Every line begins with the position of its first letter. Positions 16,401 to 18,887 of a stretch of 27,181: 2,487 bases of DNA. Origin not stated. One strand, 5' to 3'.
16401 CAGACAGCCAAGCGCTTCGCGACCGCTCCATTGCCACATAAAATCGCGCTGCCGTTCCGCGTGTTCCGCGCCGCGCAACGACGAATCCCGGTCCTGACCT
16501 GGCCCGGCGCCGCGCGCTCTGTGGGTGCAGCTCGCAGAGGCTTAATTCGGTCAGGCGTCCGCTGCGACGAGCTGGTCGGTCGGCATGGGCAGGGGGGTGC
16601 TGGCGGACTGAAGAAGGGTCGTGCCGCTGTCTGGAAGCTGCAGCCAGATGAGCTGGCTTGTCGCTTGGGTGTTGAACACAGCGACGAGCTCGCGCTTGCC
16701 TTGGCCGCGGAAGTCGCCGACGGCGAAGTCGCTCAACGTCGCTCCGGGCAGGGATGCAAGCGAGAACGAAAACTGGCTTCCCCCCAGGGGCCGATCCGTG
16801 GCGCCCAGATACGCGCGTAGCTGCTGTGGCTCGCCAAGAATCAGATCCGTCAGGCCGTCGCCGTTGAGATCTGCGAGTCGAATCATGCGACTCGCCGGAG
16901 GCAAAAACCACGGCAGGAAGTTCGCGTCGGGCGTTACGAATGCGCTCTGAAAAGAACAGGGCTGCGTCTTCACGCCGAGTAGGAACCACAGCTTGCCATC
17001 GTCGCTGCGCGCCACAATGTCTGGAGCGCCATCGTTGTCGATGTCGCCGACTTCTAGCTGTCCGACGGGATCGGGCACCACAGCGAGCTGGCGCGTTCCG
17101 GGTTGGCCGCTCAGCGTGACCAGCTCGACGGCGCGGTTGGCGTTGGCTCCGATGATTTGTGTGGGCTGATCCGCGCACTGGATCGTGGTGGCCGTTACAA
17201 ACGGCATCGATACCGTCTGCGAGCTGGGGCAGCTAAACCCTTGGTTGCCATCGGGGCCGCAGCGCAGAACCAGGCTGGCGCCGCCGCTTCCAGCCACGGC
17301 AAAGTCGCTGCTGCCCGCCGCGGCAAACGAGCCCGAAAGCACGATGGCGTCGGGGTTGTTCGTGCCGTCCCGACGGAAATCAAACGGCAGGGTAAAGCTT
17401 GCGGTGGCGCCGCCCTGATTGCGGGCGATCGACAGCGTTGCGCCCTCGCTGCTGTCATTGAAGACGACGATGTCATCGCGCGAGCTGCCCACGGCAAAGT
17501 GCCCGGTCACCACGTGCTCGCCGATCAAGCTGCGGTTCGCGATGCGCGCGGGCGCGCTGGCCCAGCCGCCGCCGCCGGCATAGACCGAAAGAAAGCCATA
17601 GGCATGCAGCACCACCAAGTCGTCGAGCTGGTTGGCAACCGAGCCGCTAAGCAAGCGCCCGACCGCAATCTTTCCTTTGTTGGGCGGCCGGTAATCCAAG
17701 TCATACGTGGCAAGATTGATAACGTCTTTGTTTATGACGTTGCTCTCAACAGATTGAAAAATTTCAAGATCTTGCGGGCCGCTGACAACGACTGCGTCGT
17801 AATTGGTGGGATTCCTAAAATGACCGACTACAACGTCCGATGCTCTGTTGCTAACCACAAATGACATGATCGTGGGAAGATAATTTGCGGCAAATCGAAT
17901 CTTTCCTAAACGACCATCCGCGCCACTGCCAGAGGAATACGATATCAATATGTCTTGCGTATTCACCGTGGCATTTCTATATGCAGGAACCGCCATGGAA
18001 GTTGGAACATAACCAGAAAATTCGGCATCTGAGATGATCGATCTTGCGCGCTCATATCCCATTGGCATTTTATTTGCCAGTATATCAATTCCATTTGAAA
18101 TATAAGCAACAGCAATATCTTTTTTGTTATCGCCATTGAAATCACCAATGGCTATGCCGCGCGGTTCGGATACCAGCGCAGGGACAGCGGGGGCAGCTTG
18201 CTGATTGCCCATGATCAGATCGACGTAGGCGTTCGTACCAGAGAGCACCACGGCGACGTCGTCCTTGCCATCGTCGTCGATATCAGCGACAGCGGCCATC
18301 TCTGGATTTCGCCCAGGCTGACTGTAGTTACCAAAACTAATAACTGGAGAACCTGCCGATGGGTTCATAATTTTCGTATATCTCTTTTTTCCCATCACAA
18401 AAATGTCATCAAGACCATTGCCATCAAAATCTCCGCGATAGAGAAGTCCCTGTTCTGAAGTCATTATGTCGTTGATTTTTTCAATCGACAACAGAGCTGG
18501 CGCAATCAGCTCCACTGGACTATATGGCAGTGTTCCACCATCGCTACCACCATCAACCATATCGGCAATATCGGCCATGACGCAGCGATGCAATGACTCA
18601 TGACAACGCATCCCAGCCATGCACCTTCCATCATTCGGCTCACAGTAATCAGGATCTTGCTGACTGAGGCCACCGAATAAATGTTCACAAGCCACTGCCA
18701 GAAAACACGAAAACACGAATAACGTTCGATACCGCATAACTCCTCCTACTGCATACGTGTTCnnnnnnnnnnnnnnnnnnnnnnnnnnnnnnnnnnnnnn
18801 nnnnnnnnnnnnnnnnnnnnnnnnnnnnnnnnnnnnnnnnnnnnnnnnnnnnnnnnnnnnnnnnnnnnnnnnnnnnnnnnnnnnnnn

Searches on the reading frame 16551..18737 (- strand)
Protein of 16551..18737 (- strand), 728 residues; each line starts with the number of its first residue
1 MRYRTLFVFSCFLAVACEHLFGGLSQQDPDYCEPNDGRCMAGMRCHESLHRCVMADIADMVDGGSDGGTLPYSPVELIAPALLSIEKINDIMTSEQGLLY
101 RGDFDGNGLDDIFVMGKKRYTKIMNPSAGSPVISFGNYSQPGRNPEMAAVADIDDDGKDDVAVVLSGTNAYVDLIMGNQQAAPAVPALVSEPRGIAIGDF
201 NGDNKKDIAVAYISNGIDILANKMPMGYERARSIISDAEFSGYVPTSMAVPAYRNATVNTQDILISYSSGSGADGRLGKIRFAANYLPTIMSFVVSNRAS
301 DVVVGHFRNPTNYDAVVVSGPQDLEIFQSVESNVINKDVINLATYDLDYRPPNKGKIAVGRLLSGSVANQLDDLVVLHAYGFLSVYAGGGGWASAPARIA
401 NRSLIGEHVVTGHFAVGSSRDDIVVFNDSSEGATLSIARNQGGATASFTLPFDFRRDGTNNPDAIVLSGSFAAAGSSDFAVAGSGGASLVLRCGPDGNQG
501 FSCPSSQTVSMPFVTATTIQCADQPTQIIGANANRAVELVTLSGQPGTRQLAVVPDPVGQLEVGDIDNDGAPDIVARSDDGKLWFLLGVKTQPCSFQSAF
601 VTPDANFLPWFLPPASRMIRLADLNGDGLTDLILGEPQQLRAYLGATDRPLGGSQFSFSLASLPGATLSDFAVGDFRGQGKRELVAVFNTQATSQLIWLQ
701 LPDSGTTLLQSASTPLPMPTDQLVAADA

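Call 6: search_protein_families(library=pfam, proteins=[window:16551-18737:-], max_evalue=0.01)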
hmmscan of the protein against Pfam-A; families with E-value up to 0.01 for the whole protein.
window:16551-18737:- (728 aa): 4 families
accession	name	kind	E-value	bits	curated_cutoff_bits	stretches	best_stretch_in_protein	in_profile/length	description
PF13517.12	FG-GAP_3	-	5.2e-21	75.4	26.9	3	152-210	1-61/61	FG-GAP-like repeat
PF01839.29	FG-GAP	-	9.3e-15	54.6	22.1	1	621-639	7-25/37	FG-GAP repeat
PF15907.11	Itfg2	-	0.00076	19.3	27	1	560-637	19-96/330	Integrin-alpha FG-GAP repeat-containing protein 2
PF12256.14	TcdB_toxin_midN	-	0.00089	19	24.8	0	619-639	30-50/181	Insecticide toxin TcdB middle/N-terminal region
